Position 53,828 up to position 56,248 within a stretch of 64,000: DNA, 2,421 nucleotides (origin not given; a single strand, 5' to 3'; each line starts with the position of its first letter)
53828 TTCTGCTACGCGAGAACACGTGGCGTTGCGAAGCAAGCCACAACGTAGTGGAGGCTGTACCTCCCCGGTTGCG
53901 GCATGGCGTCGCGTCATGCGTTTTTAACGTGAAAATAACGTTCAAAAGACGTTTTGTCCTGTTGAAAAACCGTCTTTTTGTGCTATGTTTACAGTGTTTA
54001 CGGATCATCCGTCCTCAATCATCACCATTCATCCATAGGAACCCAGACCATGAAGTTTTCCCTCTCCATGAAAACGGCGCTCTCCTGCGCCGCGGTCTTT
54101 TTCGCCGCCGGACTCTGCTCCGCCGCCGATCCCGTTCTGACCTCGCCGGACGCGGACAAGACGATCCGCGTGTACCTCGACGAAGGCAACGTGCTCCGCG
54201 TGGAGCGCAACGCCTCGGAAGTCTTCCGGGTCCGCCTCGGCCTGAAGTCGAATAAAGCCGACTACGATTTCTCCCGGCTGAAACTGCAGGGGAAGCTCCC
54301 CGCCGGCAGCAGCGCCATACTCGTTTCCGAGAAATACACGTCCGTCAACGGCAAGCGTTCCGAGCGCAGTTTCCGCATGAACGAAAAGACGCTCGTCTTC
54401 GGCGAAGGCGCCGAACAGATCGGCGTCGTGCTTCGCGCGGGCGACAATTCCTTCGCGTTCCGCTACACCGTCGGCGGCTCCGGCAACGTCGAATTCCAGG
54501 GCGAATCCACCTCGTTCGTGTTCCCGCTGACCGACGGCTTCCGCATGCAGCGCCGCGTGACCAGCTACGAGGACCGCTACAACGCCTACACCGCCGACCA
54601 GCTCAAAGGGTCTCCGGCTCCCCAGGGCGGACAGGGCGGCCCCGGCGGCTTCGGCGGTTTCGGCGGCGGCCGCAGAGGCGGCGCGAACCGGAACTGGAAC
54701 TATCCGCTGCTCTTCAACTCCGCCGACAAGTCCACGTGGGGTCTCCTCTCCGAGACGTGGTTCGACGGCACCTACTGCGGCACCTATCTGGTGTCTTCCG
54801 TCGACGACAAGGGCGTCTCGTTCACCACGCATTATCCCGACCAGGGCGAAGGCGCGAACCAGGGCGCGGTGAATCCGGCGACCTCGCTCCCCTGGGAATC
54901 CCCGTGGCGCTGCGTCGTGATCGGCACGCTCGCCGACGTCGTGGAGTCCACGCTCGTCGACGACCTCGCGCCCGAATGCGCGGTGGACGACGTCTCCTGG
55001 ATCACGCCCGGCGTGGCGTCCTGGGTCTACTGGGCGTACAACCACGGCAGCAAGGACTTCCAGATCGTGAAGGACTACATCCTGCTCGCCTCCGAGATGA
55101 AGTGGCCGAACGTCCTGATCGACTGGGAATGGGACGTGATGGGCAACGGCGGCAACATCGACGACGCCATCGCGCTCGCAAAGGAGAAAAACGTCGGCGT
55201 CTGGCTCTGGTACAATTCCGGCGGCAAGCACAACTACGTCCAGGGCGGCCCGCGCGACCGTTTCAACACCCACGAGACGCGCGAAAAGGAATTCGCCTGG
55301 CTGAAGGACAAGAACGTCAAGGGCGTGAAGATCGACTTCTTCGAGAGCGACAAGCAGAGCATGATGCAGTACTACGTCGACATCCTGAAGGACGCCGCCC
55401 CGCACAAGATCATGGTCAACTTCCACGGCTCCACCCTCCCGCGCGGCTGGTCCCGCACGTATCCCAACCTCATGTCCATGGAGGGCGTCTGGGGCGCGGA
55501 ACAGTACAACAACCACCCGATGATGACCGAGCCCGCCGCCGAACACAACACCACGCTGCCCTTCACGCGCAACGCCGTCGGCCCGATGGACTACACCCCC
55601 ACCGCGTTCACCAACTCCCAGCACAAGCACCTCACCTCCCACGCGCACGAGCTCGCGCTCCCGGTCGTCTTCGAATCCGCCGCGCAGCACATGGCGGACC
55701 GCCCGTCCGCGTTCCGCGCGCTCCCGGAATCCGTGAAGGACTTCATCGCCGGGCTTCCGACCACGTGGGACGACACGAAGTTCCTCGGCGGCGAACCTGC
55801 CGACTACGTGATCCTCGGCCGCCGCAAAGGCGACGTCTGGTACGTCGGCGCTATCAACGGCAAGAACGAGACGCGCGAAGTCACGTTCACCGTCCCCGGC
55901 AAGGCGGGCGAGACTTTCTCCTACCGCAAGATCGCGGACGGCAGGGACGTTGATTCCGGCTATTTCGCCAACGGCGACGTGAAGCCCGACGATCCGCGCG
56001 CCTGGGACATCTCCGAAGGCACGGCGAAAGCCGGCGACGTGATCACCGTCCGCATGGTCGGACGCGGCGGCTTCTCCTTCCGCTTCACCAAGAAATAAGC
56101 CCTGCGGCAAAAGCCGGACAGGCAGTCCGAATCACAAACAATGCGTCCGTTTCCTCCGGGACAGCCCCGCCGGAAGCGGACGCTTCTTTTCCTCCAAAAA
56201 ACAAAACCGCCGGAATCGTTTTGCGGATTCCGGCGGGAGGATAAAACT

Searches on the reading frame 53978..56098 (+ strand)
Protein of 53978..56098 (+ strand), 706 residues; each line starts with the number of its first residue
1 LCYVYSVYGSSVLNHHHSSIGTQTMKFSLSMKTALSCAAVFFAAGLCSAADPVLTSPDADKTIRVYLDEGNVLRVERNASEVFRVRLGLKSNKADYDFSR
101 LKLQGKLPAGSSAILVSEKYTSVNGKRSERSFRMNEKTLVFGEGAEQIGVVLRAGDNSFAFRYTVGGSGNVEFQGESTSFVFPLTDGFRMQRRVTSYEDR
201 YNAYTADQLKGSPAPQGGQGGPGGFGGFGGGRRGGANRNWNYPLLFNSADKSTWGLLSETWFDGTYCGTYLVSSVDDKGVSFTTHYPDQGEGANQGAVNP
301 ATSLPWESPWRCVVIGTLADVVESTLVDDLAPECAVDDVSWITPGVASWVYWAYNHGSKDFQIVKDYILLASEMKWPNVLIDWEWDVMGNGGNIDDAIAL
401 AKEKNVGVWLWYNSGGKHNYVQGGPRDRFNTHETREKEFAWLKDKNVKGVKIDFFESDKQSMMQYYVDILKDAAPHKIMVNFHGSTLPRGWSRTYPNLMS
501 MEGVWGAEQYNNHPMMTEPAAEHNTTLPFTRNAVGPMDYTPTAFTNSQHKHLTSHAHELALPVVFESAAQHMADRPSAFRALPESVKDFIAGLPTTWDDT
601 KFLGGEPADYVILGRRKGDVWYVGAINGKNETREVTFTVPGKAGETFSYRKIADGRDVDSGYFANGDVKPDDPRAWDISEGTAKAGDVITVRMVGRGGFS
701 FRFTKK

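Call 70: search_protein_families(library=pfam, proteins=[window:53978-56098:+], max_evalue=0.00001)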
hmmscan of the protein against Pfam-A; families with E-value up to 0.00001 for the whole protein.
window:53978-56098:+ (706 aa): 3 families
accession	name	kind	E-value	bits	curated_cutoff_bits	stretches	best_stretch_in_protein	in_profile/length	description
PF10566.15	Glyco_hydro_97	-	1.7e-67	228.2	32.5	1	338-594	1-275/275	Glycoside hydrolase 97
PF14508.12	GH97_N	-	3.5e-28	99.1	25.3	1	54-331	1-227/229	Glycosyl-hydrolase 97 N-terminal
PF14509.12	GH97_C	-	5.8e-17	62.2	25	1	596-703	1-96/97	Glycosyl-hydrolase 97 C-terminal, oligomerisation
